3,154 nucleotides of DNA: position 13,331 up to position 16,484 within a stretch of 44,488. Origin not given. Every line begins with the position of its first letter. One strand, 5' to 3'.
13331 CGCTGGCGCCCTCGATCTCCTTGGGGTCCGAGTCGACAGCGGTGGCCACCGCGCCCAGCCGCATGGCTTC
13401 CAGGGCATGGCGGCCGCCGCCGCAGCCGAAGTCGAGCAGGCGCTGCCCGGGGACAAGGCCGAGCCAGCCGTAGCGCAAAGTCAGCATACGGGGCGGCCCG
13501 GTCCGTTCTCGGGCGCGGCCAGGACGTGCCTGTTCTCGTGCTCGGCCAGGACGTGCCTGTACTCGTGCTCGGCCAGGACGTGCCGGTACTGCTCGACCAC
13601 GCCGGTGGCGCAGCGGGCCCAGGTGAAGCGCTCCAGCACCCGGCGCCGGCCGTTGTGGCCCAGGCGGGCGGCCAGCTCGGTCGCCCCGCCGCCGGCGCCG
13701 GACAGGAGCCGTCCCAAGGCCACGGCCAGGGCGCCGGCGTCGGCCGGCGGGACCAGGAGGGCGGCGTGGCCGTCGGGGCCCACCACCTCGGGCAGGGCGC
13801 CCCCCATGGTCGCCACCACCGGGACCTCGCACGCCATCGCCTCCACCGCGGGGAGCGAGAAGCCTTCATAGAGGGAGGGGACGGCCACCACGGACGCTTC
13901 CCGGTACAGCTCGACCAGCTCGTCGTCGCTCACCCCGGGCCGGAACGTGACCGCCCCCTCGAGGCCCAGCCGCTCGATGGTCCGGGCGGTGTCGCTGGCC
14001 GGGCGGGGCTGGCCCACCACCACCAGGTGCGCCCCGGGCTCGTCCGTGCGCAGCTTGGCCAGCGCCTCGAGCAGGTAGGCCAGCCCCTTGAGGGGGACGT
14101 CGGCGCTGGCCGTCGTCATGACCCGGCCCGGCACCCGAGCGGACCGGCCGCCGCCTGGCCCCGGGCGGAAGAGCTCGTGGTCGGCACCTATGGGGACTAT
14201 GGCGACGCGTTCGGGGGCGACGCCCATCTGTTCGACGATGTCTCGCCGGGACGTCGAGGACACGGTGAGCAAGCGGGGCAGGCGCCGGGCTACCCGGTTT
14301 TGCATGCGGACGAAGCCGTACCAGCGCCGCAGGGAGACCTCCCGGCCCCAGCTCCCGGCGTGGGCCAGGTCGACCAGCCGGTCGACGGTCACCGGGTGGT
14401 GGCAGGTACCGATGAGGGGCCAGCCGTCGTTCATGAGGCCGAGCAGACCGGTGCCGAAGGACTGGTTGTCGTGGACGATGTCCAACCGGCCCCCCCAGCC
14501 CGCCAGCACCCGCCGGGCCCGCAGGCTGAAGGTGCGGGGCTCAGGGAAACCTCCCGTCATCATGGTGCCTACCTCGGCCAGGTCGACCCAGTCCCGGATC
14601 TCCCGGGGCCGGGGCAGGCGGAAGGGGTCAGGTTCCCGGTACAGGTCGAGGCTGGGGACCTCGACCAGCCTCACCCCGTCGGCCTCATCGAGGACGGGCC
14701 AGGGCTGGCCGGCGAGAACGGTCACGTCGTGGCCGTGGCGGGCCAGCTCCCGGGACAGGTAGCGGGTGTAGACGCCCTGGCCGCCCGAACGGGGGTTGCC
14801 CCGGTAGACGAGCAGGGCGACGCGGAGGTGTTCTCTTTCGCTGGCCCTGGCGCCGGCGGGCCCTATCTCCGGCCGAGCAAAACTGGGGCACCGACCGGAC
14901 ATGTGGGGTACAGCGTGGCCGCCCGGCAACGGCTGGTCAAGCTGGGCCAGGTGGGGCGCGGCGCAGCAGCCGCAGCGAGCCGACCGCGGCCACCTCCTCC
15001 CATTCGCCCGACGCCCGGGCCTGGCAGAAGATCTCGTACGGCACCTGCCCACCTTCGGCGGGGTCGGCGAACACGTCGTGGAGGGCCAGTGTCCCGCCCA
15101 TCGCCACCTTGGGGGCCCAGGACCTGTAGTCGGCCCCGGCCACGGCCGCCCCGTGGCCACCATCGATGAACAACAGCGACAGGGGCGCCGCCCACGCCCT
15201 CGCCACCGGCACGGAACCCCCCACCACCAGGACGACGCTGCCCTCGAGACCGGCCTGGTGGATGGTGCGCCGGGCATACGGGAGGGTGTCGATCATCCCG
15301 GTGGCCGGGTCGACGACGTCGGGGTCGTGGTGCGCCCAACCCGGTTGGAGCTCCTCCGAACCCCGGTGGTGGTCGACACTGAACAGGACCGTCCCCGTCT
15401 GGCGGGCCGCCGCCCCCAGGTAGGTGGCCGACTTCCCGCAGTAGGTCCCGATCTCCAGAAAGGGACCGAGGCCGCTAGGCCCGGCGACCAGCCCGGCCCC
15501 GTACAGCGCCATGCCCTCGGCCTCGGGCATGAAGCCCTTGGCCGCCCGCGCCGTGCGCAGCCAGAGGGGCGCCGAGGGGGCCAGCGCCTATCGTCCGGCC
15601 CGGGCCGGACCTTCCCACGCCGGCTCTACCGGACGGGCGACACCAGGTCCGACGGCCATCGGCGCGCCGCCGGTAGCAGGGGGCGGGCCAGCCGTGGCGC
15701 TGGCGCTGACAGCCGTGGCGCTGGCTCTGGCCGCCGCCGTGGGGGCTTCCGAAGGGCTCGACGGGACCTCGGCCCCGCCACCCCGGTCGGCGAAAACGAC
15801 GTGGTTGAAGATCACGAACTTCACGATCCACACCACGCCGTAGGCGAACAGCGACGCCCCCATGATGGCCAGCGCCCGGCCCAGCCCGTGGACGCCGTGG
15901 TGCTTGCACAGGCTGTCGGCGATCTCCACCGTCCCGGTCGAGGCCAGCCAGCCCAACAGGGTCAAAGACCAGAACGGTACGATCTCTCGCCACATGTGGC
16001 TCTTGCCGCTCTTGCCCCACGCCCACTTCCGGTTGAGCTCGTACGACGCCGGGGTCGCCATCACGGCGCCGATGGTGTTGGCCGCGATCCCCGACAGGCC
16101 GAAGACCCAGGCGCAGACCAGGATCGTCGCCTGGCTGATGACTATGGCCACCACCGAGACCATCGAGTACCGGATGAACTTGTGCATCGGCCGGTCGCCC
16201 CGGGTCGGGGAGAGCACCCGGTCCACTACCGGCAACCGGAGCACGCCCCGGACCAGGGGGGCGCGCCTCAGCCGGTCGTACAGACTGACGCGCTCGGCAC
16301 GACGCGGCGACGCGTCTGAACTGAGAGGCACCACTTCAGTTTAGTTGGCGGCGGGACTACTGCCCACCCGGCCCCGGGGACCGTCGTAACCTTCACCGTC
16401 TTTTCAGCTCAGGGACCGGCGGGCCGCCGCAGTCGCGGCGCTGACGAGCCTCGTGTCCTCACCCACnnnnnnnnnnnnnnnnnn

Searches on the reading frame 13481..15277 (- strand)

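Call 27: search_protein_families(library=pfam, proteins=[window:13481-15277:-], max_evalue=0.0001)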
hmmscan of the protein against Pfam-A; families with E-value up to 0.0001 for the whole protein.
window:13481-15277:- (598 aa): 6 families
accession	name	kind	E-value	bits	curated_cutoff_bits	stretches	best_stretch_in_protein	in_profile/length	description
PF13692.12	Glyco_trans_1_4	-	2.5e-30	106.1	27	1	387-526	5-141/142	Glycosyl transferases group 1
PF00534.26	Glycos_transf_1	-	3.4e-30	105.3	26.4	1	389-546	20-172/172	Glycosyl transferases group 1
PF13439.12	Glyco_transf_4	-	2.2e-22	80.3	28.5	1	165-368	2-169/170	Glycosyltransferase Family 4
PF13579.12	Glyco_trans_4_4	-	8e-18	65.7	29.7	1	165-364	1-158/158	Glycosyl transferase 4-like domain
PF20706.3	GT4-conflict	-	8.4e-18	65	26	1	381-557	195-382/385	Family 4 Glycosyltransferase in conflict systems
PF13524.12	Glyco_trans_1_2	-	2.1e-07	31.4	25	1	403-558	6-140/144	Glycosyl transferase-like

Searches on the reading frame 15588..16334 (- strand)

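Call 27: search_protein_families(library=pfam, proteins=[window:15588-16334:-], max_evalue=0.0001)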
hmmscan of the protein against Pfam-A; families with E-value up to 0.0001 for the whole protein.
window:15588-16334:- (248 aa): 1 family
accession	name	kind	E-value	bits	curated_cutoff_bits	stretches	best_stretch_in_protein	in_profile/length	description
PF04138.20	GtrA_DPMS_TM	-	8.7e-13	48.9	26.1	1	55-181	1-117/117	GtrA/DPMS, transmembrane domain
